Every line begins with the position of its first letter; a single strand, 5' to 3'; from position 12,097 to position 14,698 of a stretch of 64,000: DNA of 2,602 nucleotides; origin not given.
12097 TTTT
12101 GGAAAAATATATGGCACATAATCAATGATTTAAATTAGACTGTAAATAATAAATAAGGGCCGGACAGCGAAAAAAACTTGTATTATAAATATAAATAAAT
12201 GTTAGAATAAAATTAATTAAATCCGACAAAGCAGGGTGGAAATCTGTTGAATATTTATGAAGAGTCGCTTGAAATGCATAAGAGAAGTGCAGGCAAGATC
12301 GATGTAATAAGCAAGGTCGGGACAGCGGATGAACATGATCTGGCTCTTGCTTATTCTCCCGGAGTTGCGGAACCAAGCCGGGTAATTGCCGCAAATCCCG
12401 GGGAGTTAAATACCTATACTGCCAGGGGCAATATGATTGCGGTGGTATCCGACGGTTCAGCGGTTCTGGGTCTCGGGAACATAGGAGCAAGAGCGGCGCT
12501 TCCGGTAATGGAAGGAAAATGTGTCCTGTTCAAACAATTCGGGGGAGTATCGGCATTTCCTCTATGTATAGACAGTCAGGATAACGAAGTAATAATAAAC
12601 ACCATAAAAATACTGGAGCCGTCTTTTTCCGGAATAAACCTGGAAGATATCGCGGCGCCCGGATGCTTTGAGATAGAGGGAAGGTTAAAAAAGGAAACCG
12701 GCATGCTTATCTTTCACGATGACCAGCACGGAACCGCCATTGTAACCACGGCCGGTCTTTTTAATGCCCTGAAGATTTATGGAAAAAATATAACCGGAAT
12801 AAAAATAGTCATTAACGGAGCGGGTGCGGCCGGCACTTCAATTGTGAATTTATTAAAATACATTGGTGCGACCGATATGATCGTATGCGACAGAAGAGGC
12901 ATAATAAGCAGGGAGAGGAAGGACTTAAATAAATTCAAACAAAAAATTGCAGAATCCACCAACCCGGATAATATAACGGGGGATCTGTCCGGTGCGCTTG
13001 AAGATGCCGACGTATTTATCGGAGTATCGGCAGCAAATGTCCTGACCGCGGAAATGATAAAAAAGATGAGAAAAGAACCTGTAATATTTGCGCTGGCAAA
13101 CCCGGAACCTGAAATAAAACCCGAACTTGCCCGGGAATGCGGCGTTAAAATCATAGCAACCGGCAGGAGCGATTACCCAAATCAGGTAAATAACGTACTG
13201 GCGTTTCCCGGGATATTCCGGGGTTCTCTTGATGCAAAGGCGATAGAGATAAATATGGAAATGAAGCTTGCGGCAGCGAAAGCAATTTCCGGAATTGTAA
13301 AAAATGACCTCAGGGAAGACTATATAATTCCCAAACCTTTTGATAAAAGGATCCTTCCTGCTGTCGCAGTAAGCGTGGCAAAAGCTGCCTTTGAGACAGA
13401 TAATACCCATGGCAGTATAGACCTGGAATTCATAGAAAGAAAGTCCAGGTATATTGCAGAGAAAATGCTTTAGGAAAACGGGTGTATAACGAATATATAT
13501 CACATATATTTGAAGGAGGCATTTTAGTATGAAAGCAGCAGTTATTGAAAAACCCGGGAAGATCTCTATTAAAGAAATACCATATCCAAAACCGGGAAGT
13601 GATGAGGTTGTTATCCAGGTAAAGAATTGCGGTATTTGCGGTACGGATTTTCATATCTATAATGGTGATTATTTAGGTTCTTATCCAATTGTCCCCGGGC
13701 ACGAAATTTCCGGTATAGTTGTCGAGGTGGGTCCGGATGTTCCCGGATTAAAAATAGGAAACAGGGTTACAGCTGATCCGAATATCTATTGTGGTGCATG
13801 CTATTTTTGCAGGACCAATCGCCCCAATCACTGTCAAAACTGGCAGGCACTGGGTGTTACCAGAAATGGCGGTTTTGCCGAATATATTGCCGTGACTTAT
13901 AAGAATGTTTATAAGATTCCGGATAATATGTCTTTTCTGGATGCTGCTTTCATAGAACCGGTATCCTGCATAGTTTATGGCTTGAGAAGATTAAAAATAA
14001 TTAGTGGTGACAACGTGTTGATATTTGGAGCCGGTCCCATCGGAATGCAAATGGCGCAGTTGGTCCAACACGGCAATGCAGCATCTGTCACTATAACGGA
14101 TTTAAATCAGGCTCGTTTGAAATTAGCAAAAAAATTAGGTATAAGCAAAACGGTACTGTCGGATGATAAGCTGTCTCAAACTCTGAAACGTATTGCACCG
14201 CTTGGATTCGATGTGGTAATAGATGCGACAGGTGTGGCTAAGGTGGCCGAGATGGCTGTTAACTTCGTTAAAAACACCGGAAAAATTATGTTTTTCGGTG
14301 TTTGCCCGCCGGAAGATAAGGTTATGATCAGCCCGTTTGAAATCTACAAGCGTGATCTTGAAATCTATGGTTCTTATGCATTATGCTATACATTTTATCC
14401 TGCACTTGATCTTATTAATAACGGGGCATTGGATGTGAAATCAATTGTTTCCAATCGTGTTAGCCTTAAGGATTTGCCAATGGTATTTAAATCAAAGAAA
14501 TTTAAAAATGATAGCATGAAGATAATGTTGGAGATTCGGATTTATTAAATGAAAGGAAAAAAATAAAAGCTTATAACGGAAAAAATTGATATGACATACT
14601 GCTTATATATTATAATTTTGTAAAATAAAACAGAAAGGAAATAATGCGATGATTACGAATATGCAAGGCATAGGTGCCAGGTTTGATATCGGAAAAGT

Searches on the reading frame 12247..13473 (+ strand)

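Call 23: search_protein_families(library=pfam, proteins=[window:12247-13473:+])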
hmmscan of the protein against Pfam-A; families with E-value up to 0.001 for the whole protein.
window:12247-13473:+ (408 aa): 4 families
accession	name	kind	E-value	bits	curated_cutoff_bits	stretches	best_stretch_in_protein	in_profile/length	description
PF00390.24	malic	-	5.7e-25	88.6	23.1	1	27-148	13-182/182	Malic enzyme, N-terminal domain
PF03949.21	Malic_M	-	5.8e-24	85.2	23.5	1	162-381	3-257/258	Malic enzyme, NAD binding domain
PF01488.26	Shikimate_DH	-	1.6e-05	25.4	24.3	1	178-296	7-123/138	Shikimate / quinate 5-dehydrogenase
PF01262.27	AlaDh_PNT_C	-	0.0002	21.3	23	1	182-284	26-129/214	Alanine dehydrogenase/PNT, C-terminal domain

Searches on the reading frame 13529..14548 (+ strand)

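Call 23: search_protein_families(library=pfam, proteins=[window:13529-14548:+])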
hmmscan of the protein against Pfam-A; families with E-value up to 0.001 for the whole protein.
window:13529-14548:+ (339 aa): 6 families
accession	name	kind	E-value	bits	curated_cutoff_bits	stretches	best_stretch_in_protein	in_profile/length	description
PF08240.17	ADH_N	-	4.9e-33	113.9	23.5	1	23-132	1-104/104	Alcohol dehydrogenase GroES-like domain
PF00107.32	ADH_zinc_N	-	1.1e-20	74.4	31.8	1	170-297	1-128/129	Zinc-binding dehydrogenase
PF16912.11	Glu_dehyd_C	-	8.4e-09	35.6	34.9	1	160-266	31-138/211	Glucose dehydrogenase C-terminus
PF02254.24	TrkA_N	-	7.5e-06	26.7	23.8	1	163-249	1-85/116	TrkA-N domain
PF03447.22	NAD_binding_3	-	0.00022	22.3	24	1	167-250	1-82/116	Homoserine dehydrogenase, NAD binding domain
PF01488.26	Shikimate_DH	-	0.00097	19.7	24.3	0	156-238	8-87/138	Shikimate / quinate 5-dehydrogenase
